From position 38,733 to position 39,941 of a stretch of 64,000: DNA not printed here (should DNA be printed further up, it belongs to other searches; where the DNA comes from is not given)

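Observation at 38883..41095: ParA/MinD-like ATPase paired with a membrane-anchored, ~340-aa acidic disordered protein at the head of the glycan operon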

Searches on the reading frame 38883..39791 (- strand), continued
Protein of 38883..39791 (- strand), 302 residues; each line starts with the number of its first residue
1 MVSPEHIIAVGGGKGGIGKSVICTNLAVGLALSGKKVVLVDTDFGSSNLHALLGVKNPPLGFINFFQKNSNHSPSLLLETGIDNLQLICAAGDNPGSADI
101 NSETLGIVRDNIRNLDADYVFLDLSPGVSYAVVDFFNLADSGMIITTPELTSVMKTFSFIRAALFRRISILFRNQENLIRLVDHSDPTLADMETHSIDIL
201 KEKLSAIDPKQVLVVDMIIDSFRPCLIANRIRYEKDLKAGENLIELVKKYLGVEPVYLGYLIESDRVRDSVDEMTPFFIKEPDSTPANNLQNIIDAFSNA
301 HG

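Call 43: search_protein_families(library=pfam, proteins=[L068:3168-5705:+, L068:5818-7107:+, L068:7233-11300:+, L077:4765-5466:+, L077:7297-8688:+, L081:3855-5243:+, L081:6902-7909:+, L072:5063-5851:+, L072:3272-5053:+, L075:1089-3257:+], max_evalue=0.0001)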
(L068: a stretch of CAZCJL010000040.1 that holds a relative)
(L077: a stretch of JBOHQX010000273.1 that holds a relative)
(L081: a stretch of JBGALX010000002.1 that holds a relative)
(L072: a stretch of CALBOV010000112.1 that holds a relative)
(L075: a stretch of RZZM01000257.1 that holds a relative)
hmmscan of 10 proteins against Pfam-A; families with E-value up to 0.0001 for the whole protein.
L068:3168-5705:+ (845 aa): 4 families
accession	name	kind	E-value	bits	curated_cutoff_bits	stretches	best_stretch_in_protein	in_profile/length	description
PF13307.12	Helicase_C_2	-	3.4e-46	157.8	25.3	1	663-822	5-169/170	Helicase C-terminal domain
PF00270.35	DEAD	-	2.5e-10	40.8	26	1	147-235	2-86/167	DEAD/DEAH box helicase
PF00271.37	Helicase_C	-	8.7e-06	26.4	23.5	0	665-766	13-103/110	Helicase conserved C-terminal domain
PF04851.21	ResIII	-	9.4e-06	26.1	22.5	0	144-218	3-79/164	Type III restriction enzyme, res subunit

L068:5818-7107:+ (429 aa): 5 families
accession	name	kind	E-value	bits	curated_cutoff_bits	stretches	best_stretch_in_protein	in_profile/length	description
PF13614.12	AAA_31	-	1.8e-14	54.5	27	1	69-218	2-156/177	AAA domain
PF10609.15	ParA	-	3.2e-12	46.8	27.1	1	68-219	3-153/246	NUBPL iron-transfer P-loop NTPase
PF01656.29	CbiA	-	4e-12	46.6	25.4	1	71-336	1-121/125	CobQ/CobB/MinD/ParA nucleotide binding domain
PF14237.11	GYF_2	-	3.2e-07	30.5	25.8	1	7-53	3-49/50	GYF domain 2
PF02374.21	ArsA_ATPase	-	9.9e-05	22.1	24.3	1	70-106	3-38/305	Anion-transporting ATPase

L068:7233-11300:+ (1355 aa): 4 families
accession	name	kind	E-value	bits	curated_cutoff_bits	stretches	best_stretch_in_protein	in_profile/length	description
PF04357.19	TamB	-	3.7e-32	112.5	22.4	1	1096-1354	121-381/381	TamB, inner membrane protein subunit of TAM complex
PF13116.12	YhdP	-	3.1e-14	52.3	46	1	6-223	10-223/1224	YhdP protein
PF05359.17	DUF748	-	2.9e-09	36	50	1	10-175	20-186/1037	Domain of Unknown Function (DUF748)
PF05170.20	AsmA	-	3.3e-06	26.7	29.8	1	8-167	12-183/607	AsmA family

L077:4765-5466:+ (233 aa): 1 family
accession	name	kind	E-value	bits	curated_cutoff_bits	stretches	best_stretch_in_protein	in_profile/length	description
PF01520.23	Amidase_3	-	1.8e-42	145.7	27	1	52-230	1-173/174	N-acetylmuramoyl-L-alanine amidase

L077:7297-8688:+ (463 aa): 5 families
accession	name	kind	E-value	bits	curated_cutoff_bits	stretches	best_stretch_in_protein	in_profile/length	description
PF16576.10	HlyD_D23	-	1.5e-25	90.2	30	1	60-296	2-212/214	Barrel-sandwich domain of CusB or HlyD membrane-fusion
PF13437.12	HlyD_3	-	1.2e-14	55.3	22.2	1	185-295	1-106/106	HlyD family secretion protein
PF13533.13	Biotin_lipoyl_2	-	2.4e-07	30.8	29.8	0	76-107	1-32/32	Biotin-lipoyl like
PF12700.13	HlyD_2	-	8.9e-07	28.4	25.1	1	47-145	37-135/416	HlyD family secretion protein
PF02321.23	OEP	-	5.9e-06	26.6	22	1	110-182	111-183/187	Outer membrane efflux protein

L081:3855-5243:+ (462 aa): 1 family
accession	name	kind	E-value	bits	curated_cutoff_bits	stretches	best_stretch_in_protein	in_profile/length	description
PF03841.19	SelA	-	1.4e-131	439.4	22.8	1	83-446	1-366/367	L-seryl-tRNA selenium transferase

L081:6902-7909:+ (335 aa): 3 families
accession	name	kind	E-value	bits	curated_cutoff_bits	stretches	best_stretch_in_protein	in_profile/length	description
PF13413.12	HTH_25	-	1.1e-21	76.9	24.6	1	261-319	1-59/62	Helix-turn-helix domain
PF00226.36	DnaJ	-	1.8e-08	34.8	27.8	1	8-75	1-63/63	DnaJ domain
PF12844.13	HTH_19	-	1.6e-06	28.3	30.2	1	259-301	1-42/64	Helix-turn-helix domain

L072:5063-5851:+ (262 aa): 0 families

L072:3272-5053:+ (593 aa): 0 families

L075:1089-3257:+ (722 aa): 13 families
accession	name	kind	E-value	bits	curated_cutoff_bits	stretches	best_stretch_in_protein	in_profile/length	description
PF14559.12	TPR_19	-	2.1e-14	54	25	1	576-639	2-65/68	Tetratricopeptide repeat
PF10609.15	ParA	-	2.3e-13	50.6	27.1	1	6-154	4-148/246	NUBPL iron-transfer P-loop NTPase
PF13432.12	TPR_16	-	1.5e-12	48.1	32.7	1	579-632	11-64/65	Tetratricopeptide repeat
PF01656.29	CbiA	-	2.7e-12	47.2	25.4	1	9-272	2-120/125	CobQ/CobB/MinD/ParA nucleotide binding domain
PF07719.23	TPR_2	-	1.1e-11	44.3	27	0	534-560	4-30/34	Tetratricopeptide repeat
PF00515.34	TPR_1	-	2.7e-11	43.2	27.8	0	533-557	3-27/34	Tetratricopeptide repeat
PF13371.12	TPR_9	-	4.1e-09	36.8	35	1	611-665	7-61/73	Tetratricopeptide repeat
PF13424.12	TPR_12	-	2e-08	34.8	30.1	0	498-560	4-74/77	Tetratricopeptide repeat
PF13428.12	TPR_14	-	7.7e-08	32.7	23.5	0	634-669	2-37/44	Tetratricopeptide repeat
PF13614.12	AAA_31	-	1.1e-07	32.4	27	1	6-125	2-125/177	AAA domain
PF23914.1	TPR_CcmH_CycH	-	1.4e-07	32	42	0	444-561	34-151/158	Cytochrome c-type biogenesis protein H TPR domain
PF12895.13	ANAPC3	-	2.8e-05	24.7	27.2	0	561-622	19-79/82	Anaphase-promoting complex, cyclosome, subunit 3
PF16918.11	PknG_TPR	-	4.5e-05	22.8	27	0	502-611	99-207/340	Protein kinase G tetratricopeptide repeat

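Call 67: search_protein_families(library=padloc, proteins=[window:38883-39791:-], max_evalue=0.01)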
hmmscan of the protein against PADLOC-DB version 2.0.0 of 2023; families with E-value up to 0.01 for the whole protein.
window:38883-39791:- (302 aa): 1 family
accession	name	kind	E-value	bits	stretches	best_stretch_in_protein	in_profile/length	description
PDLC04559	PDC-M28B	-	1.3e-05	22.5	1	8-54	131-177/438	-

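Call 75: search_protein_families(library=pfam, proteins=[L007:3150-5108:+, L008:7077-9035:+, L047:4394-6541:+, L053:6979-9126:+, L053:9277-10443:+, L053:10443-12341:+, L057:6966-8048:+, L057:10621-12588:+, L050:5855-7174:+, L007:5348-6424:+], max_evalue=0.0001)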
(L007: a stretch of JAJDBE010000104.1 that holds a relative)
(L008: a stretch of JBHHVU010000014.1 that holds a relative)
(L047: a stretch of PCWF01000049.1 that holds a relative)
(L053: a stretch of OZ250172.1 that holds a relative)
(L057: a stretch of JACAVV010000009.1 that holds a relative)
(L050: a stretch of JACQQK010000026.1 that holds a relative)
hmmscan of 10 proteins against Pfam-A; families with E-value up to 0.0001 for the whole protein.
L007:3150-5108:+ (652 aa): 3 families
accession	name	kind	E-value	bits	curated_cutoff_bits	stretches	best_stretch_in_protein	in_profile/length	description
PF00733.27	Asn_synthase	-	1.8e-73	248.7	21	1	274-647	3-353/354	Asparagine synthase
PF13537.11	GATase_7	-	3.6e-47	159.9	25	1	73-191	1-121/123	Glutamine amidotransferase domain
PF13522.11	GATase_6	-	1.9e-42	144.8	27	1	68-187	11-130/130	Glutamine amidotransferase domain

L008:7077-9035:+ (652 aa): 3 families
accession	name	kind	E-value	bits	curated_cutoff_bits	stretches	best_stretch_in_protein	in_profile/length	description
PF00733.27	Asn_synthase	-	1.5e-75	255.5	21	1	271-646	2-354/354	Asparagine synthase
PF13537.11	GATase_7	-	8.3e-46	155.4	25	1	73-192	1-122/123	Glutamine amidotransferase domain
PF13522.11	GATase_6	-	8.2e-43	146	27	1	67-187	10-130/130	Glutamine amidotransferase domain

L047:4394-6541:+ (715 aa): 6 families
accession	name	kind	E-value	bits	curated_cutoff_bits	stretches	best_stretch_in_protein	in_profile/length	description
PF01408.29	GFO_IDH_MocA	-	1.2e-26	94.2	24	1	396-504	1-107/120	Oxidoreductase family, NAD-binding Rossmann fold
PF00107.32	ADH_zinc_N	-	3.2e-17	63.1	31.8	1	180-298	2-120/129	Zinc-binding dehydrogenase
PF22725.1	GFO_IDH_MocA_C3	-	7.7e-09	36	27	1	555-635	28-111/124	GFO/IDH/MocA C-terminal domain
PF08240.17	ADH_N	-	1.6e-06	28.7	23.5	1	82-140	24-103/104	Alcohol dehydrogenase GroES-like domain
PF13602.12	ADH_zinc_N_2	-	5.6e-06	27.8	27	0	230-356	17-123/134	Zinc-binding dehydrogenase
PF02894.22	GFO_IDH_MocA_C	-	5e-05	23.6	22.9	0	555-626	24-102/218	Oxidoreductase family, C-terminal alpha/beta domain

L053:6979-9126:+ (715 aa): 6 families
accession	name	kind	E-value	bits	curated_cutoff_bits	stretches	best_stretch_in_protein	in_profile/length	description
PF01408.29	GFO_IDH_MocA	-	5.6e-25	88.8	24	1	396-509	1-112/120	Oxidoreductase family, NAD-binding Rossmann fold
PF00107.32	ADH_zinc_N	-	3.9e-19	69.3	31.8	1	181-298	3-120/129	Zinc-binding dehydrogenase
PF13602.12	ADH_zinc_N_2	-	2.8e-08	35.2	27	1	229-360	16-127/134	Zinc-binding dehydrogenase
PF22725.1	GFO_IDH_MocA_C3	-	8.3e-07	29.5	27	1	555-638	33-116/124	GFO/IDH/MocA C-terminal domain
PF08240.17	ADH_N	-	3.9e-05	24.3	23.5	0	89-127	34-90/104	Alcohol dehydrogenase GroES-like domain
PF02894.22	GFO_IDH_MocA_C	-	9.1e-05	22.8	22.9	0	558-663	33-128/218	Oxidoreductase family, C-terminal alpha/beta domain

L053:9277-10443:+ (388 aa): 0 families

L053:10443-12341:+ (632 aa): 3 families
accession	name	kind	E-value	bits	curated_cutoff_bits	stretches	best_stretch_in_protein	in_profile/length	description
PF00733.27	Asn_synthase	-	1.3e-85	288.6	21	1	249-626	2-352/354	Asparagine synthase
PF13537.11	GATase_7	-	4.8e-45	153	25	1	51-172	1-122/123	Glutamine amidotransferase domain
PF13522.11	GATase_6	-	1.4e-44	151.7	27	1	34-167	1-130/130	Glutamine amidotransferase domain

L057:6966-8048:+ (360 aa): 2 families
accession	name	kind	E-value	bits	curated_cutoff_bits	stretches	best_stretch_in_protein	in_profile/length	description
PF00534.26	Glycos_transf_1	-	9.1e-15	55.1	26.4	1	192-339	13-165/172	Glycosyl transferases group 1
PF13692.12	Glyco_trans_1_4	-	5.5e-14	53.1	27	1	195-326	2-138/142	Glycosyl transferases group 1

L057:10621-12588:+ (655 aa): 7 families
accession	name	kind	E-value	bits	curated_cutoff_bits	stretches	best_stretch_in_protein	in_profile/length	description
PF13570.13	Beta-prop_ACSF4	-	9.2e-11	42.1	133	0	191-305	90-206/329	Beta-alanine-activating enzyme, beta-propeller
PF23414.1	Beta-prop_EML_2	-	2.7e-10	40.5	90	0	146-258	40-150/266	Echinoderm microtubule-associated protein second beta-propeller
PF25174.1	Beta-prop_THOC3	-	5.8e-09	35.8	305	1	144-259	128-240/272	THOC3 beta-propeller domain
PF13360.13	PQQ_2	-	5.5e-08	33.2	27.6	0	7-261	11-224/233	Outer membrane protein assembly factor BamB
PF24797.1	Beta-prop_WDR35_TULP_N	-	5.6e-07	29.5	80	0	7-52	144-190/332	WDR35/TULP4 N-terminal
PF18975.6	DUF5711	-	1.2e-06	28.4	26.3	0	427-502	28-100/344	Family of unknown function (DUF5711)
PF24817.1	WD40_WDHD1_1st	-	6.5e-05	22.7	109.9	0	145-258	128-248/291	WDHD1 first WD40 domain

L050:5855-7174:+ (439 aa): 3 families
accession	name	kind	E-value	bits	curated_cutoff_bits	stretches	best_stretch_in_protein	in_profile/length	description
PF01943.22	Polysacc_synt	-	1e-15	58.4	28.2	1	16-285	4-259/274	Polysaccharide biosynthesis protein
PF13440.11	Polysacc_synt_3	-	3.6e-12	46.6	23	1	37-343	1-286/293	Polysaccharide biosynthesis protein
PF01554.23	MatE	-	2e-07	31.3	24.9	1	250-397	12-160/161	MatE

L007:5348-6424:+ (358 aa): 2 families
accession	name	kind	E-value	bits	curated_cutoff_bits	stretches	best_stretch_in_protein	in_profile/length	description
PF00534.26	Glycos_transf_1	-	1.5e-17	64.1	26.4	1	205-334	23-164/172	Glycosyl transferases group 1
PF13692.12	Glyco_trans_1_4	-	6.4e-16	59.3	27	1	208-316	13-130/142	Glycosyl transferases group 1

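Call 77: search_protein_families(library=ncbifam, proteins=[L053:9277-10443:+], max_evalue=0.001)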
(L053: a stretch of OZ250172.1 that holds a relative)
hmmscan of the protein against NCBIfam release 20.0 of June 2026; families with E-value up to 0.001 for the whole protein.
L053:9277-10443:+ (388 aa): 0 families
